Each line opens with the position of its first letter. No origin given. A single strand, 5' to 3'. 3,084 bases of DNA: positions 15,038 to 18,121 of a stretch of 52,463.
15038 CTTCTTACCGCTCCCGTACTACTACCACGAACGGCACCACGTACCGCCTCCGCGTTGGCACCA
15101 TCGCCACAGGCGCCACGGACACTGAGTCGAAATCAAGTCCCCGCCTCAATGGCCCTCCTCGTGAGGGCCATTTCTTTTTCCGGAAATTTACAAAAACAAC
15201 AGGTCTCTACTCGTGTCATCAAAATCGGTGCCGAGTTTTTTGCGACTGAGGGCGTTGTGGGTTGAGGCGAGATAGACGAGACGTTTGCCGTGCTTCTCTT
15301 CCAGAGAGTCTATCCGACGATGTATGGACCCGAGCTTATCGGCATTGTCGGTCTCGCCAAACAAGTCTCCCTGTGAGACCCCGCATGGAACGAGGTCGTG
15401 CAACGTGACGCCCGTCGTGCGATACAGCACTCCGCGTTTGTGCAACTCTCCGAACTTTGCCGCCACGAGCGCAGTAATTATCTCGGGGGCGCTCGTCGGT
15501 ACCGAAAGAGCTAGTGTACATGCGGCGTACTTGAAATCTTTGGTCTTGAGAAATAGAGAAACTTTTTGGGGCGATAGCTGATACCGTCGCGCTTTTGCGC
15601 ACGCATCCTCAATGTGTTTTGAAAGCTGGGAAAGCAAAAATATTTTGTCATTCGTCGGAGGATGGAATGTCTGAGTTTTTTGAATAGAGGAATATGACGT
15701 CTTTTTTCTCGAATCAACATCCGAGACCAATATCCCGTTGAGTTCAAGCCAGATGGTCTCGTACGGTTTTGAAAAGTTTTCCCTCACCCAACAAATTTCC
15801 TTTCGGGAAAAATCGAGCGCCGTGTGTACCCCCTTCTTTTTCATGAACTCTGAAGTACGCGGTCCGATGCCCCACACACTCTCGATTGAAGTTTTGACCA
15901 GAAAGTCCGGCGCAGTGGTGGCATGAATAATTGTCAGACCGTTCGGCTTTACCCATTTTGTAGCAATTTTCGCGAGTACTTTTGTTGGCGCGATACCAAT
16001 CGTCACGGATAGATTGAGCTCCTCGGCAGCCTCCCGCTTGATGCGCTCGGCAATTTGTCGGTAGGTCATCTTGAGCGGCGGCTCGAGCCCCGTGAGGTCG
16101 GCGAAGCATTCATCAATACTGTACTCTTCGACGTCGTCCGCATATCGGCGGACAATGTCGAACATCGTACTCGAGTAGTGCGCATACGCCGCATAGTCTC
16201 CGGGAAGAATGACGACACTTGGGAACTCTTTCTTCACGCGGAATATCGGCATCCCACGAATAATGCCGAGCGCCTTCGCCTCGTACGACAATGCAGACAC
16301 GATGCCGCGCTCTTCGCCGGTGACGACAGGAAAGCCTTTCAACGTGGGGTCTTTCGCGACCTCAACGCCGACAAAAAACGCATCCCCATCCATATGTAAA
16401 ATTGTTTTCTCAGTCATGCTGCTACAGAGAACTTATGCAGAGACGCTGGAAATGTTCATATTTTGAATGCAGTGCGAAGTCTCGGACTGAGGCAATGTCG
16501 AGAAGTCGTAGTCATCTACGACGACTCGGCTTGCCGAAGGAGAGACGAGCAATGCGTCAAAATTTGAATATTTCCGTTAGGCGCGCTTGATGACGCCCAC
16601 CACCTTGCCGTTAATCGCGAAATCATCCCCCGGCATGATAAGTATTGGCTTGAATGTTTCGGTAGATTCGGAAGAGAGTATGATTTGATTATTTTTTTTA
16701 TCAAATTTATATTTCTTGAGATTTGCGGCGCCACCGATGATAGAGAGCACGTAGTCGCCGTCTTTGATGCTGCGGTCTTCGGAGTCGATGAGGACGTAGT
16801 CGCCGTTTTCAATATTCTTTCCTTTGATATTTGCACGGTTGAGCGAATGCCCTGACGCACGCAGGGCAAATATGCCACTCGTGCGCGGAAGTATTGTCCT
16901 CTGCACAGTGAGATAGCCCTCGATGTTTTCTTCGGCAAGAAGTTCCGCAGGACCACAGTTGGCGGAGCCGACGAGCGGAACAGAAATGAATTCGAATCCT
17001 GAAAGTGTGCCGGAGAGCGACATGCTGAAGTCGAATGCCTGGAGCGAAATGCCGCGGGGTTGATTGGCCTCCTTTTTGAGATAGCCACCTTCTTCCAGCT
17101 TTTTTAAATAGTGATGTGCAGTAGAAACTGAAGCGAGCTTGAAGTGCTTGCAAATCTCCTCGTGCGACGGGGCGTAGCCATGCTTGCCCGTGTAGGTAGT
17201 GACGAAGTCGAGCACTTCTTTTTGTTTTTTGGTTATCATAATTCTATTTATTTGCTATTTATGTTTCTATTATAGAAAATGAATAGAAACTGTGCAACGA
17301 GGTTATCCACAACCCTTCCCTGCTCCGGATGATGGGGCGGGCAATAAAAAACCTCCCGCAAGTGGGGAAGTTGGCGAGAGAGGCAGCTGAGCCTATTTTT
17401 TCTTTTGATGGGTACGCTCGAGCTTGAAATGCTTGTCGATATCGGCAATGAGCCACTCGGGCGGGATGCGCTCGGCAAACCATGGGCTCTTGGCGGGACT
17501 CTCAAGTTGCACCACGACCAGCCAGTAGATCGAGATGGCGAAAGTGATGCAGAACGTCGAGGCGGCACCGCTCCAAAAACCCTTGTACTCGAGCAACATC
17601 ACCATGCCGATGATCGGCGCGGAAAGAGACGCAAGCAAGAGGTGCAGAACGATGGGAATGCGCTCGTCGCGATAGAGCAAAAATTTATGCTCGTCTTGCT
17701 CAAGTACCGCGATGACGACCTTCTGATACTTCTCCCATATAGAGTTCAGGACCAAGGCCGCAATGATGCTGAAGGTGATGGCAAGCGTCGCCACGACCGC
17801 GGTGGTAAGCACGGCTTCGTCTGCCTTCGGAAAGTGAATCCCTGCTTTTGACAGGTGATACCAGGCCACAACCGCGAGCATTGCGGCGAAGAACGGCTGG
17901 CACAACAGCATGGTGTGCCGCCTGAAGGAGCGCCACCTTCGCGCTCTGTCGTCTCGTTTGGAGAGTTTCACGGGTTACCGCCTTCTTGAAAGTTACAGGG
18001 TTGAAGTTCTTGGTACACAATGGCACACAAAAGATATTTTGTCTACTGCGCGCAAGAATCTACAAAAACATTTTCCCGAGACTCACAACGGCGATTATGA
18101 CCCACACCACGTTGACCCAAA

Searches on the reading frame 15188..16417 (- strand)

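Call 10: search_protein_families(library=pfam, proteins=[window:15188-16417:-], max_evalue=0.01)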
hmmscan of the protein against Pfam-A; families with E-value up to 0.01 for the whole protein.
window:15188-16417:- (409 aa): 2 families
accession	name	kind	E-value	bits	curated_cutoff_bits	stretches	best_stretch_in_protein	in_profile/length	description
PF00817.25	IMS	-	2e-43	148.3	23.2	1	10-154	2-148/148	impB/mucB/samB family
PF11799.13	IMS_C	-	1.9e-15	57.7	20.7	1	244-352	3-109/109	impB/mucB/samB family C-terminal domain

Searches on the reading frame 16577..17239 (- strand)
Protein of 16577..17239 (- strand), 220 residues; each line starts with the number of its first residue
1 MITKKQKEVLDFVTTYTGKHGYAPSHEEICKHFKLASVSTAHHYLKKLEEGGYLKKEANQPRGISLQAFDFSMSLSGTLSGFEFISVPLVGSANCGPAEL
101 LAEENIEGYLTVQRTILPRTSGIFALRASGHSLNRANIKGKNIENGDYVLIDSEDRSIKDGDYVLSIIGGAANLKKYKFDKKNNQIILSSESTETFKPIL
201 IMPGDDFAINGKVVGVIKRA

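Call 22: search_protein_families(library=pfam, proteins=[window:16577-17239:-], max_evalue=0.001)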
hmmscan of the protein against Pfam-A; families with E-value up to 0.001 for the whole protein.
window:16577-17239:- (220 aa): 2 families
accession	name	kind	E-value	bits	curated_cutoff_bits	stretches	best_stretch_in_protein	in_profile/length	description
PF00717.28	Peptidase_S24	-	7.2e-16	58.4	23.3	1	88-214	1-116/116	Peptidase S24-like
PF01726.22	LexA_DNA_bind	-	1.2e-14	54.2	23.7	1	2-63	4-65/65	LexA DNA binding domain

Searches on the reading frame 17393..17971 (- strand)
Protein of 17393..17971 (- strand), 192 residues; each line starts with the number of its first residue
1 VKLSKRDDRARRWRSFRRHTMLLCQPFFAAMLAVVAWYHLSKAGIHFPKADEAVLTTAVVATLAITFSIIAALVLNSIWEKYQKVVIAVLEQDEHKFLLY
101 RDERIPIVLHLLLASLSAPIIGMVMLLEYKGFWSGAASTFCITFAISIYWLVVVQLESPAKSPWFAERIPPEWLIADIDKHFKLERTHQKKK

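Call 22: search_protein_families(library=pfam, proteins=[window:17393-17971:-], max_evalue=0.001)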
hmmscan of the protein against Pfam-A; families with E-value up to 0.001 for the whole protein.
window:17393-17971:- (192 aa): 1 family
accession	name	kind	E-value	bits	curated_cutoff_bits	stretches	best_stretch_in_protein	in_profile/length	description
PF14023.12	Bestrophin-like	-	0.00026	21.1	32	0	98-159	159-220/232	Bestrophin-like domain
